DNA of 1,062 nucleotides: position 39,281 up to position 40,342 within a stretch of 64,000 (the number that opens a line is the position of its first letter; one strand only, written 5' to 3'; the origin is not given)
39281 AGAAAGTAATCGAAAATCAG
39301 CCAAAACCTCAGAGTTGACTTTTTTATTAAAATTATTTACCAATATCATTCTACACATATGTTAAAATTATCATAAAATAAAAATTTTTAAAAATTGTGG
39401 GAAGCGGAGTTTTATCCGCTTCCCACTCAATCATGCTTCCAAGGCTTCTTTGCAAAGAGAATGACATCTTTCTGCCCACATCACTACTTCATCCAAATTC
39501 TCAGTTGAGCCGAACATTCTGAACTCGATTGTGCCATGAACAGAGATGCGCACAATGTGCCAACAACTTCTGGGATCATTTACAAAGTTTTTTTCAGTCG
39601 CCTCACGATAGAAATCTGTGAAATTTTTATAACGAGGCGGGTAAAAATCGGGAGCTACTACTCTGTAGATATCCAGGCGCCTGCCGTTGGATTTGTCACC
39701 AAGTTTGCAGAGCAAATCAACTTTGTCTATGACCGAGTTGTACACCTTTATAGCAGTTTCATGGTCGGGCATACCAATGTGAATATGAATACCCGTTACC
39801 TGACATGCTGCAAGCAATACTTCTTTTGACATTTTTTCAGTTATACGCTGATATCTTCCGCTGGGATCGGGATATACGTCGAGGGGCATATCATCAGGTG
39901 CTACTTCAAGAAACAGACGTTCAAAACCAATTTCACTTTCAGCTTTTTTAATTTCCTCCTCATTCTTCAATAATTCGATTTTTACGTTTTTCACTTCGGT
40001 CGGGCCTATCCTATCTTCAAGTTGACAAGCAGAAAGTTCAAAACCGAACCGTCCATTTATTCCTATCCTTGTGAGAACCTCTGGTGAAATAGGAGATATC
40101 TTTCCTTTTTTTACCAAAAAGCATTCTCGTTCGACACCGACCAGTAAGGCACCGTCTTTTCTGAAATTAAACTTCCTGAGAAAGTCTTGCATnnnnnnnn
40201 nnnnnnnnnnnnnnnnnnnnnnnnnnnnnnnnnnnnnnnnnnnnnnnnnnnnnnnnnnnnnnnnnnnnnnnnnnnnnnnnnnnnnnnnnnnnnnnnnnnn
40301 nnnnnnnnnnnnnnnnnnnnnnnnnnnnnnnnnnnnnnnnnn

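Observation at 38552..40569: Canonical T-box leader controlling a GCS2-type ligase plus class II amidotransferase instead of an aaRS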

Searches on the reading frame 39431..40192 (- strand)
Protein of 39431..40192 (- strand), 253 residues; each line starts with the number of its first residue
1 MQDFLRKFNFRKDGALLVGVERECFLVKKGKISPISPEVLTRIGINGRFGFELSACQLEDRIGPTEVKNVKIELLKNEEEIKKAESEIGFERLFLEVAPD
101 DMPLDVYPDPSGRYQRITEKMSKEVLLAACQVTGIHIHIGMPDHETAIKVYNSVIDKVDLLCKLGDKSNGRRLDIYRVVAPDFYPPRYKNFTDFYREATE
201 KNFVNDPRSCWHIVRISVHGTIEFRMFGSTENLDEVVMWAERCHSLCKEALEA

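Call 7: search_protein_families(library=pfam, proteins=[window:39431-40192:-], max_evalue=0.01)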
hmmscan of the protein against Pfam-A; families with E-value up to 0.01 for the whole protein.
window:39431-40192:- (253 aa): 2 families
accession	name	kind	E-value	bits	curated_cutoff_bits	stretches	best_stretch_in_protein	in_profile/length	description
PF04107.18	GCS2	-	2.5e-09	37.3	21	1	18-154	1-146/291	Glutamate-cysteine ligase family 2(GCS2)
PF12224.13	Amidoligase_2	-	1.4e-05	25.5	22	1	114-245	92-243/245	Putative amidoligase enzyme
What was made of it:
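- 39431..40205 (-): SD AAGGAGG (40205-40199) and the ligase CDS 40192..39431 (253 aa), a minimal YbdK/GCS2-type carboxylate-amine ligase. PF04107 at 37.3 bits (cutoff 21) and PF12224 (call 7).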

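Call 8: search_protein_families(library=ncbifam, proteins=[window:39431-40192:-], max_evalue=0.01)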
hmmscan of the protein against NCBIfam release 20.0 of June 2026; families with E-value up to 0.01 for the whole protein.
window:39431-40192:- (253 aa): 7 families
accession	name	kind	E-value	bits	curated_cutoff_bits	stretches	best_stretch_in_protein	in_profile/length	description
TIGR02050.1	gshA_cyan_rel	subfamily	4.8e-15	55.7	176.4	2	18-161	2-149/287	YbdK family carboxylate-amine ligase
NF010043.0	PRK13517.1-3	equivalog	7.3e-13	48.1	409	1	9-248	4-264/381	glutamate--cysteine ligase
NF010039.0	PRK13515.1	equivalog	3.5e-12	45.7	371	1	15-250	9-262/378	carboxylate-amine ligase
NF010041.0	PRK13517.1-1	subfamily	6.5e-11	42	332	1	18-180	7-178/368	glutamate--cysteine ligase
NF010045.0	PRK13518.1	equivalog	3.2e-06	26.3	395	1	187-249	201-264/360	glutamate--cysteine ligase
NF010042.0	PRK13517.1-2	equivalog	5.8e-05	22.1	427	0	188-246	200-259/376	glutamate--cysteine ligase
NF010040.1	PRK13516.1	equivalog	0.0015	17.7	425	0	111-152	111-150/369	YbdK family carboxylate-amine ligase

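Call 10: find_homologous_proteins(query=window:39431-40192:-, max_evalue=0.001)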
Query window:39431-40192:- (253 aa): 610 proteins with E <= 0.001 among 880 candidates; the best 120 are listed.
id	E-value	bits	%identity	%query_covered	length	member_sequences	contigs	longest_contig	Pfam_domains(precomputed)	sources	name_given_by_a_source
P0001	2.3e-169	579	100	100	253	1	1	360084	PF04107.19,PF12224.14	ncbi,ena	-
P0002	2.9e-113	395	65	100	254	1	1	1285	PF04107.19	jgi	-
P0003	6.3e-112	391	63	99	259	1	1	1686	-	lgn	-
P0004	2.1e-109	383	62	100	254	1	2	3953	-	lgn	-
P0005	5.1e-107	375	62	97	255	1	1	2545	-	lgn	-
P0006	6.7e-107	375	62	99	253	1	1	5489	PF04107.19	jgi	-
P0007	1.2e-103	364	62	99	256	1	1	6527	-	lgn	-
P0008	1.6e-103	364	60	100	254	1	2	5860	-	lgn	-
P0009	2.9e-103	363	61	100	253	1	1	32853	-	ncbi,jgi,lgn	-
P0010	3.4e-103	363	60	100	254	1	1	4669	-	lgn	-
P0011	3.9e-103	362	60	99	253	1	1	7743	PF04107.19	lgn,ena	-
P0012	5.1e-103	362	60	100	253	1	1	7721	-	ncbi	-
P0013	2.4e-102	360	59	99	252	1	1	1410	-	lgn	-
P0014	6.3e-102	358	59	100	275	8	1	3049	-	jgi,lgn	-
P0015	2.4e-101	356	59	100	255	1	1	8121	-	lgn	-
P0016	3.6e-101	356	59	99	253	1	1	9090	PF12224.14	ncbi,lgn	-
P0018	6.8e-101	355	60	99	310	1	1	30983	-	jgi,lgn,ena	-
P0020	1.3e-100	354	58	100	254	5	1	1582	PF12224.14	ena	-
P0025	7.0e-100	352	58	100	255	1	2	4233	PF12224.14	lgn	-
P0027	1.3e-99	351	59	98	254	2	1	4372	PF12224.14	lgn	-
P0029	1.4e-99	351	59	99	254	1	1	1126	PF04107.19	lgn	-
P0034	8.3e-99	348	60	99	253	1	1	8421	PF12224.14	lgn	-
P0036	1.3e-98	347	58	100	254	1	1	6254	PF12224.14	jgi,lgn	jgi:gamma-glutamyl:cysteine ligase YbdK (ATP-grasp superfamily)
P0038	2.5e-98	347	61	99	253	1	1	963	PF04107.19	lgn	-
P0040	1.6e-97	344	58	100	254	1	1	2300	PF12224.14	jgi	jgi:gamma-glutamyl:cysteine ligase YbdK (ATP-grasp superfamily)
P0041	3.6e-97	343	58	100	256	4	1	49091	PF12224.14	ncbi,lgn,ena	-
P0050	4.7e-96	339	58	100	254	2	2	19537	PF12224.14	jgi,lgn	-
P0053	1.1e-95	338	57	100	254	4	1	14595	PF12224.14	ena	-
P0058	3.8e-95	336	58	99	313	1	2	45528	-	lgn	-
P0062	7.9e-95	335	57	99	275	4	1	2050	PF12224.14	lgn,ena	-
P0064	1.5e-94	334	56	99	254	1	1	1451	PF12224.14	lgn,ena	-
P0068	5.8e-94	332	58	98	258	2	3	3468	PF04107.19,PF12224.14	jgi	jgi:gamma-glutamyl:cysteine ligase YbdK (ATP-grasp superfamily)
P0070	1.2e-93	331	56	99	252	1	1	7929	PF04107.19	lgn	-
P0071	1.2e-93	331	56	99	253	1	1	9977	PF12224.14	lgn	-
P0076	2.7e-93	330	57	96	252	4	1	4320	PF12224.14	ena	-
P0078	3.1e-93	330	55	99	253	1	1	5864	PF04107.19,PF12224.14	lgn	-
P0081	1.2e-92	328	56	100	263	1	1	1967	PF04107.19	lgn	-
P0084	1.9e-92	327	57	99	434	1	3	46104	PF00583.32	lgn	-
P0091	1.6e-91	324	57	99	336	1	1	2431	-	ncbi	-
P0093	2.1e-91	324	56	100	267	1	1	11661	PF04107.19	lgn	-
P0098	1.4e-90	321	52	98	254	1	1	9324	PF12224.14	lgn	-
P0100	1.5e-90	321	53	100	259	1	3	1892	PF12224.14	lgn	-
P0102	1.9e-90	321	55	98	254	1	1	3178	PF04107.19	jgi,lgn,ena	-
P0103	2.0e-90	321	54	98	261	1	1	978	PF04107.19,PF12224.14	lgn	-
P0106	4.5e-90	320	55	98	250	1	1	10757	PF04107.19,PF12224.14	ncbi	-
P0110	6.0e-89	316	55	99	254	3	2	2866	PF04107.19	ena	-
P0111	7.0e-89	316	54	99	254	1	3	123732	PF04107.19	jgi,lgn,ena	-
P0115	1.0e-88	315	55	99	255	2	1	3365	PF12224.14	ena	-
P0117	2.3e-88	314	55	100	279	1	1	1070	PF04107.19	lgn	-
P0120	4.6e-88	313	54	98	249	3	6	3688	PF12224.14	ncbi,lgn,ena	-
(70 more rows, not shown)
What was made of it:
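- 39431..40205 (-): 610 homologues of about 253 aa (call 10).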

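Call 14: find_related_loci(query=A1, collection=genome_contigs, flank=3000)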
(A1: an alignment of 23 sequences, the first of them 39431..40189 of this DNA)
Query A1 (252 aa) in genome_contigs; peptide patterns used: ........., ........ (x = any residue, [..] = any of these).
90 stretches matched a pattern; 88 encode a relative of the query (tblastn E <= 1e-3); the best 80 are kept; 80 distinct loci.
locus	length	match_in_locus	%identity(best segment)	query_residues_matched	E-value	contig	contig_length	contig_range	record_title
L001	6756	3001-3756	61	1-252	4e-111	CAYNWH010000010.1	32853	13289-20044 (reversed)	MAG TPA_asm: uncultured Gammaproteobacteria bacterium isolate SRP214966_co1_418 genome assembly, contig: NODE_1880_lengt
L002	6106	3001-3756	60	1-252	1e-109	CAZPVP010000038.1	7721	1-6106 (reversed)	MAG TPA_asm: uncultured Gammaproteobacteria bacterium isolate SRP141376_co1_289 genome assembly, contig: NODE_16483_leng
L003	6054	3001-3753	59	1-250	8e-107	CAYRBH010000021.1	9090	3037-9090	MAG TPA_asm: uncultured Gammaproteobacteria bacterium isolate binchicken_co185_198 genome assembly, contig: NODE_13614_l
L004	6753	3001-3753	59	1-250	2e-104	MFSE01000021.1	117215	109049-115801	MAG: Candidatus Moranbacteria bacterium RIFOXYA12_FULL_35_19 rifixya3_full_scaffold_44, whole genome shotgun sequence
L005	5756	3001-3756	56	1-251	3e-104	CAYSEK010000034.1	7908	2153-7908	MAG TPA_asm: uncultured Candidatus Saccharibacteria bacterium isolate SRP128015_co3_135 genome assembly, contig: NODE_11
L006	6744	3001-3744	57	3-250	3e-102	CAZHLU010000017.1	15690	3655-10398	MAG TPA_asm: uncultured Gammaproteobacteria bacterium isolate SRP135725_co1_218 genome assembly, contig: NODE_4943_lengt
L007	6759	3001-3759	58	1-252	5e-102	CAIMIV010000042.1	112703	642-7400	uncultured bacterium isolate MJ-2014-D5_bin-329 genome assembly, contig: bin-329:42/71, whole genome shotgun sequence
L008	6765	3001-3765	56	1-250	7e-101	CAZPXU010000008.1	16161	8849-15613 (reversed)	MAG TPA_asm: uncultured Candidatus Saccharibacteria bacterium isolate binchicken_co38_1060 genome assembly, contig: NODE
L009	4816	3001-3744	59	1-246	1e-99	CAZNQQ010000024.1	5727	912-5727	MAG TPA_asm: uncultured Candidatus Saccharibacteria bacterium isolate SRP200020_co5_61 genome assembly, contig: NODE_220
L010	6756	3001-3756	56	1-251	3e-97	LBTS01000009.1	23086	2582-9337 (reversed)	MAG: Candidatus Moranbacteria bacterium GW2011_GWC2_37_8 US63_C0009, whole genome shotgun sequence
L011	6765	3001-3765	56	1-251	1e-96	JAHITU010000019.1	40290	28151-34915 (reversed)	MAG: Patescibacteria group bacterium isolate MM_PC_MetaG.mb.223 MM_PC_MetaG.mb.223_k141_1112424, whole genome shotgun se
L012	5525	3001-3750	54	3-251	6e-97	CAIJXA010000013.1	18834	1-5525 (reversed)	uncultured bacterium isolate Kiruna_bin-03293 genome assembly, contig: bin-03293:013/137, whole genome shotgun sequence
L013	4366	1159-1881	59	11-250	2e-96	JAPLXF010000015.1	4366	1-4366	MAG: Candidatus Moraniibacteriota bacterium isolate LacPavin_0920_SED1_MAG_40_9 LacPavin_0920_SED1_scaffold_1909986, who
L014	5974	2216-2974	54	2-247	8e-96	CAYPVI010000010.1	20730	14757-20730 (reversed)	MAG TPA_asm: uncultured Candidatus Saccharibacteria bacterium isolate binchicken_co100_411 genome assembly, contig: NODE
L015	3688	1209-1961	54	1-250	2e-94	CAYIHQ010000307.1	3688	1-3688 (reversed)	MAG TPA_asm: uncultured Ignavibacteriaceae bacterium isolate ERP119705_co22_105 genome assembly, contig: NODE_18897_leng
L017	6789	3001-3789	54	3-249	1e-91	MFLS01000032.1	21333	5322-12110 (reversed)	MAG: Candidatus Kaiserbacteria bacterium RIFCSPHIGHO2_12_FULL_56_13 rifcsphigho2_12_scaffold_8325, whole genome shotgun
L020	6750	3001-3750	53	1-250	2e-89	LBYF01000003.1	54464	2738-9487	MAG: Parcubacteria group bacterium GW2011_GWA2_40_14 UT81_C0003, whole genome shotgun sequence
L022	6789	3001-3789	56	3-250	3e-89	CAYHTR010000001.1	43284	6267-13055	MAG TPA_asm: uncultured Candidatus Saccharibacteria bacterium isolate ERP119705_co17_221 genome assembly, contig: NODE_8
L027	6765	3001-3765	53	1-250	3e-87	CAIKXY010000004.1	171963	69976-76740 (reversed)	uncultured bacterium isolate E14_bin-0799 genome assembly, contig: bin-0799:04/15, whole genome shotgun sequence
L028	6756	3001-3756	60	1-252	9e-107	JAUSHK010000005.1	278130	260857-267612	MAG: Candidatus Jorgensenbacteria bacterium isolate E14_metabat.bin.188 E14_k141_184544, whole genome shotgun sequence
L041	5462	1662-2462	50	1-249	2e-82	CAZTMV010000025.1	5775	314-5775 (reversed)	MAG TPA_asm: uncultured Candidatus Saccharibacteria bacterium isolate SRP329715_co2_40 genome assembly, contig: NODE_238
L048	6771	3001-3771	50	3-250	2e-79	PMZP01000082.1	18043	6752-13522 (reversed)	MAG: Candidatus Taylorbacteria bacterium isolate fen_1323 73.20110800_E3D.67_contig_1606, whole genome shotgun sequence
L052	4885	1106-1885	47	1-246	5e-78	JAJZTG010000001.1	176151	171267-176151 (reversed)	MAG: bacterium isolate SKS3.bin68 NODE_87_length_176151_cov_5.614246, whole genome shotgun sequence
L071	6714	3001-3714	42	3-240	7e-68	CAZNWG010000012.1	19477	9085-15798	MAG TPA_asm: uncultured Candidatus Saccharibacteria bacterium isolate binchicken_co346_105 genome assembly, contig: NODE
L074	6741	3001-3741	44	1-246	5e-67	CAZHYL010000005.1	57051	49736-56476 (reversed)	MAG TPA_asm: uncultured Candidatus Saccharibacteria bacterium isolate binchicken_co347_150 genome assembly, contig: NODE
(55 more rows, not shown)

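Call 28: search_protein_families(library=pfam, proteins=[L006:3815-4618:+, L074:337-1341:+, L020:4850-5998:-, L015:2017-2481:+, L048:1713-2843:+, L074:1490-2509:+, L027:4653-5624:-, L028:5759-6715:-], max_evalue=0.001)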
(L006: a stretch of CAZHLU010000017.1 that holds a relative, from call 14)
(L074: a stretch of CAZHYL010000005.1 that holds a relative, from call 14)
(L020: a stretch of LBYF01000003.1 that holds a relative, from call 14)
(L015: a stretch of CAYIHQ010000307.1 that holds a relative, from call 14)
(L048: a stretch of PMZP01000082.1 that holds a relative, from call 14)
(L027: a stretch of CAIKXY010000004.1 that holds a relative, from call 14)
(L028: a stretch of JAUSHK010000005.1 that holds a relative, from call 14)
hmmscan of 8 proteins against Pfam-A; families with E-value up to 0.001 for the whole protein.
L006:3815-4618:+ (267 aa): 1 family
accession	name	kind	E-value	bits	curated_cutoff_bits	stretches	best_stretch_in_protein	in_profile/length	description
PF24827.1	AstE_AspA_cat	-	5.4e-20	72.2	25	1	14-160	3-170/192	Succinylglutamate desuccinylase/Aspartoacylase catalytic domain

L074:337-1341:+ (334 aa): 1 family
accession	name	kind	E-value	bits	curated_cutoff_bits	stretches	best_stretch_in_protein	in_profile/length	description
PF00579.31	tRNA-synt_1b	-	6.3e-59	200.1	21.1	1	5-286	7-291/292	tRNA synthetases class I (W and Y)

L020:4850-5998:- (382 aa): 8 families
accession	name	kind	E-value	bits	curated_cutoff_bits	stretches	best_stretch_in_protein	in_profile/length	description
PF13847.12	Methyltransf_31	-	8.9e-20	71.3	27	1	163-269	4-113/145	Methyltransferase domain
PF13649.12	Methyltransf_25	-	5.7e-17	62.6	27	1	167-261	2-97/97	Methyltransferase domain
PF01817.26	CM_2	-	1e-14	54.9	27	1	13-88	4-79/80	Chorismate mutase type II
PF08241.18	Methyltransf_11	-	1.2e-14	55.1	21.2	1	167-264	1-94/95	Methyltransferase domain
PF08242.18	Methyltransf_12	-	3.8e-11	44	30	1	167-263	1-98/98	Methyltransferase domain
PF01209.24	Ubie_methyltran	-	4.1e-10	39.8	20.1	1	161-284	48-171/233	ubiE/COQ5 methyltransferase family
PF13489.12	Methyltransf_23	-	4.8e-06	26.8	27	1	161-272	21-123/164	Methyltransferase domain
PF05401.17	NodS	-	0.00074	19.8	24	0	166-266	47-145/201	Nodulation protein S (NodS)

L015:2017-2481:+ (154 aa): 2 families
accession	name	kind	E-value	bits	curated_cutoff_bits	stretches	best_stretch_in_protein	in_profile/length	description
PF13772.11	AIG2_2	-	3e-14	53.6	27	1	64-146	1-82/83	AIG2-like family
PF06094.17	GGACT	-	4.6e-14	53.5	22.8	1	9-126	1-118/120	Gamma-glutamyl cyclotransferase, AIG2-like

L048:1713-2843:+ (376 aa): 2 families
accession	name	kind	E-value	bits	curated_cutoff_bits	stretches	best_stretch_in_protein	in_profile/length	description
PF01546.33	Peptidase_M20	-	2.1e-21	77.2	24.6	1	73-366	2-205/206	Peptidase family M20/M25/M40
PF07687.19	M20_dimer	-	3.2e-15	56.4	21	1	173-272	4-102/107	Peptidase dimerisation domain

L074:1490-2509:+ (339 aa): 0 families

L027:4653-5624:- (323 aa): 0 families

L028:5759-6715:- (318 aa): 1 family
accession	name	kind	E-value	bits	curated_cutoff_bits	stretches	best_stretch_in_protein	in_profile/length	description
PF00282.25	Pyridoxal_deC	-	3.3e-23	82.5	27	1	50-235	169-356/375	Pyridoxal-dependent decarboxylase conserved domain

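Call 29: search_protein_families(library=ncbifam, proteins=[L006:3815-4618:+, L074:337-1341:+, L020:4850-5998:-, L015:2017-2481:+, L048:1713-2843:+, L074:1490-2509:+], max_evalue=0.001)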
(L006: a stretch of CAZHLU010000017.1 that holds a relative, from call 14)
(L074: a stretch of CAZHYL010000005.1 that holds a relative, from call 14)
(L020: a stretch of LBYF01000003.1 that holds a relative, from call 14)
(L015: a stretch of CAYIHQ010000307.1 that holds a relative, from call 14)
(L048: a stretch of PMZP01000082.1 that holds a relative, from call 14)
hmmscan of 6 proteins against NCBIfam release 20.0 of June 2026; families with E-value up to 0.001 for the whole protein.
L006:3815-4618:+ (267 aa): 4 families
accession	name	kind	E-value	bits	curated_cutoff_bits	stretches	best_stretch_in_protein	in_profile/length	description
NF002601.0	PRK02259.1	equivalog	2.2e-21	76.3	180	1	15-260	6-284/293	aspartoacylase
TIGR02994.1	ectoine_eutE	equivalog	1.5e-06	27.5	402.7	1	17-105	51-147/325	N(2)-acetyl-L-2,4-diaminobutanoate deacetylase DoeB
NF003706.0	PRK05324.1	subfamily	2e-06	27.1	170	1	15-88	51-132/336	succinylglutamate desuccinylase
TIGR03242.1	arg_catab_astE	equivalog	1.2e-05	24.8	305.65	1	16-76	44-109/319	succinylglutamate desuccinylase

L074:337-1341:+ (334 aa): 11 families
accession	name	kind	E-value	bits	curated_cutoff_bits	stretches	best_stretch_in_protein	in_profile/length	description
TIGR00233.1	trpS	equivalog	2.4e-77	260.4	176.75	1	2-329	1-326/328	tryptophan--tRNA ligase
NF008922.0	PRK12283.1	equivalog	9.5e-77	258.5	572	2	2-174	2-172/400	tryptophan--tRNA ligase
NF009207.0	PRK12556.1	equivalog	5.1e-63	212.9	479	1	1-329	1-329/332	tryptophan--tRNA ligase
NF008923.0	PRK12284.1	equivalog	1.2e-53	182.5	597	1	4-329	3-329/431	tryptophan--tRNA ligase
NF008927.0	PRK12285.1-4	equivalog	8.2e-31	107.4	478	1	3-298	73-364/385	tryptophan--tRNA ligase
NF008925.0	PRK12285.1-2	equivalog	1.4e-25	90.1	451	1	3-294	62-351/365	tryptophan--tRNA ligase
NF008924.0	PRK12285.1-1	equivalog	6.3e-22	78.3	644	1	6-296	76-358/381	tryptophan--tRNA ligase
NF006330.0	PRK08560.1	equivalog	2.2e-18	66.4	220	1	8-292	37-327/342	tyrosine--tRNA ligase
NF008926.0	PRK12285.1-3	equivalog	7.9e-14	51.4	320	1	5-170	67-229/429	tryptophan--tRNA ligase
TIGR00234.1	tyrS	equivalog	1.7e-13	50.5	113.8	1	5-224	37-269/406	tyrosine--tRNA ligase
NF008928.0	PRK12285.1-5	equivalog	5.1e-09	35.2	891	1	5-167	94-250/530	tryptophan--tRNA ligase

L020:4850-5998:- (382 aa): 44 families (the best 25 are shown)
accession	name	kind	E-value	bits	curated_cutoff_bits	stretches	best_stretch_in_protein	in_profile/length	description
TIGR01934.1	MenG_MenH_UbiE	subfamily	1.3e-11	44.3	158.35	1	162-264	39-140/223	ubiquinone/menaquinone biosynthesis methyltransferase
NF008823.0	PRK11873.1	subfamily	2e-11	43.9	263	1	157-266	72-182/272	arsenite methyltransferase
NF045649.1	2X_seleno_MduS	exception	2.2e-11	43.3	380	1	126-326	10-203/338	methyltransferase domain-containing selenoprotein MduS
NF043040.1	corrin_prot_MT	hypoth_equivalog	9.3e-11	41.6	180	1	165-265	44-147/216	corrinoid protein-associated methyltransferase CpaM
TIGR02021.1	BchM-ChlM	equivalog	9.7e-11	41.5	158.9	1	157-245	45-138/218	magnesium protoporphyrin IX methyltransferase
NF001244.0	PRK00216.1-5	equivalog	1.5e-10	40.8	216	1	163-263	49-151/236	bifunctional demethylmenaquinone methyltransferase/2-methoxy-6-polyprenyl-1,4-benzoquinol methylase UbiE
TIGR04345.1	ovoA_Cterm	equivalog_domain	1.7e-10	40.9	170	1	129-201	9-80/242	putative 4-mercaptohistidine N1-methyltransferase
NF047649.1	MTase_UXPK_star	exception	2.1e-10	40.1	460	1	165-266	80-182/283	methyltransferase/UXPK-star double selenoprotein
NF041820.1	daptide_MTase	equivalog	1.2e-09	38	175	1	165-273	39-150/243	daptide-type RiPP biosynthesis methyltransferase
NF041536.1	ArsM_DUF2284_UU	exception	1.7e-09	36.6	575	1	160-266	74-181/459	arsenite methyltransferase/DUF2284 domain selenoprotein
NF008400.0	PRK11199.1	equivalog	1.6e-08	33.9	273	1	6-89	4-87/374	bifunctional chorismate mutase/prephenate dehydrogenase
NF041537.1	ArsM_AhpD_UU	exception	2e-08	33.4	510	1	166-266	80-181/345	arsenite methyltransferase/AhpD domain selenoprotein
TIGR01803.1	CM-like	subfamily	6.1e-08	32.7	73.35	1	11-88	5-82/82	chorismate mutase family protein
NF008264.0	PRK11036.1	equivalog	9.4e-08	31.8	366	1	153-276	34-158/261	tRNA uridine 5-oxyacetic acid(34) methyltransferase CmoM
TIGR00479.1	rumA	equivalog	1.2e-07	31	183.55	1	156-227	287-358/432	23S rRNA (uracil(1939)-C(5))-methyltransferase RlmD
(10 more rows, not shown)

L015:2017-2481:+ (154 aa): 0 families

L048:1713-2843:+ (376 aa): 40 families (the best 25 are shown)
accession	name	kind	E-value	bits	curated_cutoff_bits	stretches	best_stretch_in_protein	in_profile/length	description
NF006399.0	PRK08651.1-2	equivalog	1.5e-37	129.6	381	2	9-210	4-214/405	succinyl-diaminopimelate desuccinylase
TIGR01910.1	DapE-ArgE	subfamily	4.2e-31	108.5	217.6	1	52-355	44-368/373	ArgE/DapE family deacylase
NF009557.0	PRK13009.1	equivalog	2e-26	93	284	1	12-363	6-369/377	succinyl-diaminopimelate desuccinylase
NF006400.0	PRK08651.1-3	equivalog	5.5e-25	88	374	1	59-367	73-405/410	succinyl-diaminopimelate desuccinylase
NF006365.0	PRK08588.1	subfamily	3.7e-23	82.4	289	1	5-363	3-375/383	succinyl-diaminopimelate desuccinylase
NF005710.0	PRK07522.1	subfamily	2.5e-22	79.6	412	1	7-275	6-290/391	acetylornithine deacetylase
TIGR01892.1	AcOrn-deacetyl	equivalog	5.1e-22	78.4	297.7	1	15-341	3-338/365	acetylornithine deacetylase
TIGR01246.1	dapE_proteo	equivalog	6.2e-22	78.1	361.8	2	16-144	6-139/370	succinyl-diaminopimelate desuccinylase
NF005602.0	PRK07338.1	equivalog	1.1e-19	70.3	357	1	57-353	83-384/409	hydrolase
NF010589.0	PRK13983.1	equivalog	6.8e-19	68.1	333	1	45-355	60-396/409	M20 family metallo-hydrolase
NF006326.0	PRK08554.1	equivalog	8.2e-19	67.7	354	2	9-176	9-186/446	peptidase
TIGR01900.1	dapE-gram_pos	equivalog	3.3e-18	65.7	304.2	1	23-364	14-349/351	succinyl-diaminopimelate desuccinylase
NF003474.0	PRK05111.1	equivalog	2.4e-15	56.3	460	1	85-278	94-291/383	acetylornithine deacetylase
NF001747.0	PRK00466.1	equivalog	2.1e-14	53.1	288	1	68-372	60-343/346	N-acetyl-lysine deacetylase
NF003367.0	PRK04443.1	equivalog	4.3e-14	52.6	363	1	15-326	13-301/349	[LysW]-lysine hydrolase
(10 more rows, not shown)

L074:1490-2509:+ (339 aa): 0 families

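Call 47: search_solved_structures(query=A1, max_evalue=0.01, show_alignments=2)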
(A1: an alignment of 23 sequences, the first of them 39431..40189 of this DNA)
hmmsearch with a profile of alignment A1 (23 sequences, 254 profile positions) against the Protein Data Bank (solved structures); distinct sequences matched with E-value up to 0.01: 0.
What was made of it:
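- On GCS2 / YbdK carboxylate-amine ligase: No PDB sequence hit at E <= 0.01 (call 47).
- Tried and rejected: PDB sequence search with the ligase profile: nothing at E <= 0.01 (call 47).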
